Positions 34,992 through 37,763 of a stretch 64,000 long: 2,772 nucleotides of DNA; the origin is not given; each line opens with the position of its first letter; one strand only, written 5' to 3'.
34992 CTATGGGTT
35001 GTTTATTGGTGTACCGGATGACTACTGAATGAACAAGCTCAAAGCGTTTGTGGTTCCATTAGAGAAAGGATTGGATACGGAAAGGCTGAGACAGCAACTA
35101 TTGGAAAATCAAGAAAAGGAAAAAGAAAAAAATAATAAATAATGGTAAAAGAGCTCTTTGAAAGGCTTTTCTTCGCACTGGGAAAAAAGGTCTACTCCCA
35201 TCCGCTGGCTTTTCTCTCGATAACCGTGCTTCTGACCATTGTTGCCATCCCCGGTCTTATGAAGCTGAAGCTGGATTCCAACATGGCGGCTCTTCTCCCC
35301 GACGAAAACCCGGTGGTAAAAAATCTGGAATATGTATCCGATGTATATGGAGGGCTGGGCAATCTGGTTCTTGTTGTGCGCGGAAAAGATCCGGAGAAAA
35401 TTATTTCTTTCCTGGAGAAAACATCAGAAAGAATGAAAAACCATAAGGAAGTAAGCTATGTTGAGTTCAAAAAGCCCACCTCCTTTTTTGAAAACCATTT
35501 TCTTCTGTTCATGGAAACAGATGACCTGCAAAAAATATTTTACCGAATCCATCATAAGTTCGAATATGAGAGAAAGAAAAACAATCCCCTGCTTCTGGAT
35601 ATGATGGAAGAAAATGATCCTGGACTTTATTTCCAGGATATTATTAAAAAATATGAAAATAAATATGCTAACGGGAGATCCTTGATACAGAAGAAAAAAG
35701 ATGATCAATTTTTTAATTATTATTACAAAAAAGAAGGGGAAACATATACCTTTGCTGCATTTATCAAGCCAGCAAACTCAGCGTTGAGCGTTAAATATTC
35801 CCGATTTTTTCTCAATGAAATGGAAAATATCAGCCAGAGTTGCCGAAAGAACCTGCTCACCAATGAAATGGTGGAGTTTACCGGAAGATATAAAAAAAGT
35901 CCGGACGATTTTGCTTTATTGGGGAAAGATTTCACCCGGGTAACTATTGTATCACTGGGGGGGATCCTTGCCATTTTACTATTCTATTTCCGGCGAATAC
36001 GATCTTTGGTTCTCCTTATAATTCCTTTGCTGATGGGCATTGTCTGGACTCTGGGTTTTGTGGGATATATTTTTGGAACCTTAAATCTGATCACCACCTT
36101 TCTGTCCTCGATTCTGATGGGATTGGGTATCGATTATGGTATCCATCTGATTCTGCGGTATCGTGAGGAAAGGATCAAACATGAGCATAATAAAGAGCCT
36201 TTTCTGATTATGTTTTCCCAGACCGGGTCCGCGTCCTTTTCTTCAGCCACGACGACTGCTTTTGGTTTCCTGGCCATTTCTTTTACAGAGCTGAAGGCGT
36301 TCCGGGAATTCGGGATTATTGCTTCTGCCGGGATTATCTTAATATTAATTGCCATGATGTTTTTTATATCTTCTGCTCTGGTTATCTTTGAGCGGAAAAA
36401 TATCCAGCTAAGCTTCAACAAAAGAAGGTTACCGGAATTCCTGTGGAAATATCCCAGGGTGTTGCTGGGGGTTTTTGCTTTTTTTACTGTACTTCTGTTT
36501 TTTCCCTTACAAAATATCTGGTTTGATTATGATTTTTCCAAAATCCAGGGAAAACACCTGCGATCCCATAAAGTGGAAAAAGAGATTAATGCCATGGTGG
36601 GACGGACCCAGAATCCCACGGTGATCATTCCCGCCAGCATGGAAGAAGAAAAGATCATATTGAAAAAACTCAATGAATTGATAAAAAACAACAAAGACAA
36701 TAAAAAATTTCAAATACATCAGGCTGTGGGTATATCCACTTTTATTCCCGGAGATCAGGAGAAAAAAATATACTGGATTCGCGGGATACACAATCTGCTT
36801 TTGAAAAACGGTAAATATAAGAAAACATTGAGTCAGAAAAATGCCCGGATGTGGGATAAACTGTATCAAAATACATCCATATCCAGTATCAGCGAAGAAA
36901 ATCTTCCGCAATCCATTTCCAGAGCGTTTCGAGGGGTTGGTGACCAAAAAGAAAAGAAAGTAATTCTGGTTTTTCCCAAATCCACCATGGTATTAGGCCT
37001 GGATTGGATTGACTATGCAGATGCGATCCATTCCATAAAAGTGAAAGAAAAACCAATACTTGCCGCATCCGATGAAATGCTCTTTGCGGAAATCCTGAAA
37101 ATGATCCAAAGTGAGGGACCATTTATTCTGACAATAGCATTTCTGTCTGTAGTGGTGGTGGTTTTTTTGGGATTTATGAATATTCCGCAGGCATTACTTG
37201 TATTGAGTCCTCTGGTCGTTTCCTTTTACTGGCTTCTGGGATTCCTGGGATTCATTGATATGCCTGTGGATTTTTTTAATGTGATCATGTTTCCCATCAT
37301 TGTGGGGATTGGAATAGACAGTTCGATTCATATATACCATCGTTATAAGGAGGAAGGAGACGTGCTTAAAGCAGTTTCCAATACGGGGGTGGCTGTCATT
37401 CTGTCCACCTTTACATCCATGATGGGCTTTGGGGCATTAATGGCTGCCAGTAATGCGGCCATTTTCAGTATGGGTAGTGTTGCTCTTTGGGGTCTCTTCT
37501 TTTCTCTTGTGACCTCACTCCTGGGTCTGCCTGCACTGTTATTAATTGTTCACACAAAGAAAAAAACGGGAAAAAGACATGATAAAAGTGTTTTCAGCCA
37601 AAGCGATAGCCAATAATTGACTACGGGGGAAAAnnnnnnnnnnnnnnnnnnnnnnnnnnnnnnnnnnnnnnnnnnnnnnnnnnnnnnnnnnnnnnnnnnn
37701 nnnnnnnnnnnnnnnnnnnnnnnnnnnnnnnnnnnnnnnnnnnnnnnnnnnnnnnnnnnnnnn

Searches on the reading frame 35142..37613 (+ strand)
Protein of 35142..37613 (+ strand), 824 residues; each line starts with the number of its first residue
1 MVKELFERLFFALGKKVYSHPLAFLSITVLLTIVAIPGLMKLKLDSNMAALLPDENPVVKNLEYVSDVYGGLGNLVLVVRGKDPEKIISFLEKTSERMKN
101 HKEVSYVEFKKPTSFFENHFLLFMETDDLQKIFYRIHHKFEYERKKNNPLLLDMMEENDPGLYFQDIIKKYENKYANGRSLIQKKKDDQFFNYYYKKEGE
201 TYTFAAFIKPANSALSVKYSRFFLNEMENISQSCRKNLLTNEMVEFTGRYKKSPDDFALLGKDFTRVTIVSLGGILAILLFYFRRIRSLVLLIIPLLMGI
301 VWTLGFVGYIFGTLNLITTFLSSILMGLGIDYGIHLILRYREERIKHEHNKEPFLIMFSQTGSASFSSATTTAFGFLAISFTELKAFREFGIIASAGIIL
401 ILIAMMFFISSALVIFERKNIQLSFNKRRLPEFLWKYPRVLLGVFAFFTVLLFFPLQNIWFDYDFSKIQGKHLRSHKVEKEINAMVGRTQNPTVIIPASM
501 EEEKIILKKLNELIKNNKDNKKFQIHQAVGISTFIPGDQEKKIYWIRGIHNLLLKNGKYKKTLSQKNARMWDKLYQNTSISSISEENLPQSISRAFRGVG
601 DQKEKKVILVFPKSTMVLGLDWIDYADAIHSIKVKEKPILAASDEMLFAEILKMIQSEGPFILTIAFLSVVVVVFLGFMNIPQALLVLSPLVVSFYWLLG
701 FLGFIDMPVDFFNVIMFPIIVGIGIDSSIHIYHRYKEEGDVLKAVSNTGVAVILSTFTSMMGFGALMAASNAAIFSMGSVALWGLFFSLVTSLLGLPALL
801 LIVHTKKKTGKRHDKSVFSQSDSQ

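Call 3: search_protein_families(library=pfam, proteins=[window:35142-37613:+], max_evalue=0.1)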
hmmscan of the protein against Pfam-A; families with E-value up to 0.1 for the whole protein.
window:35142-37613:+ (824 aa): 5 families
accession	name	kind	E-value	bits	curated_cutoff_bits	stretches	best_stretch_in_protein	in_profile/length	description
PF03176.21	MMPL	-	5.3e-31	108.2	20.5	2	255-436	136-320/333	MMPL family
PF12349.14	Sterol-sensing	-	0.0013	19.1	22.3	1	292-420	12-140/153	Sterol-sensing domain of SREBP cleavage-activation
PF02460.24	Patched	-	0.0056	16.9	23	0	298-414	40-155/156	Patched SSD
PF18539.7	DUF5625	-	0.03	15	26.9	1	478-561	39-109/131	Domain of unknown function (DUF5625)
PF20424.3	PilZN3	-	0.061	13.8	27.4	0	480-526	30-76/135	PilZN3 domain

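Call 4: search_protein_families(library=ncbifam, proteins=[window:35142-37613:+], max_evalue=0.1)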
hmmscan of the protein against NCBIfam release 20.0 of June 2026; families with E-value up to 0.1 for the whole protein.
window:35142-37613:+ (824 aa): 6 families
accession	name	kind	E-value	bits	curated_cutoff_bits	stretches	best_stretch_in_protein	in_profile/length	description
TIGR03480.1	HpnN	hypoth_equivalog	8.5e-83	278.8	751.85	3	241-555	248-556/862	hopanoid biosynthesis associated RND transporter like protein HpnN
TIGR00921.1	2A067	subfamily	7.3e-61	206.1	351.9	3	258-409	577-727/733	hydrophobe/amphiphile efflux-3 (HAE3) family transporter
NF052374.1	HopndTporHpnN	equivalog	9.3e-43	146.4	1100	3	242-554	252-558/858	hopanoid transporter HpnN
NF045600.2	BstA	equivalog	2.8e-42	144.7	1400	3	192-413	213-435/903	sterol transporter cytoplasmic membrane protein BstA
TIGR00833.1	actII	subfamily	7.1e-38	130.5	874.7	2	246-484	157-407/910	MMPL family RND transporter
NF006215.0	PRK08343.1-1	equivalog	0.011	14.4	666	1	665-741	373-449/522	preprotein translocase subunit SecD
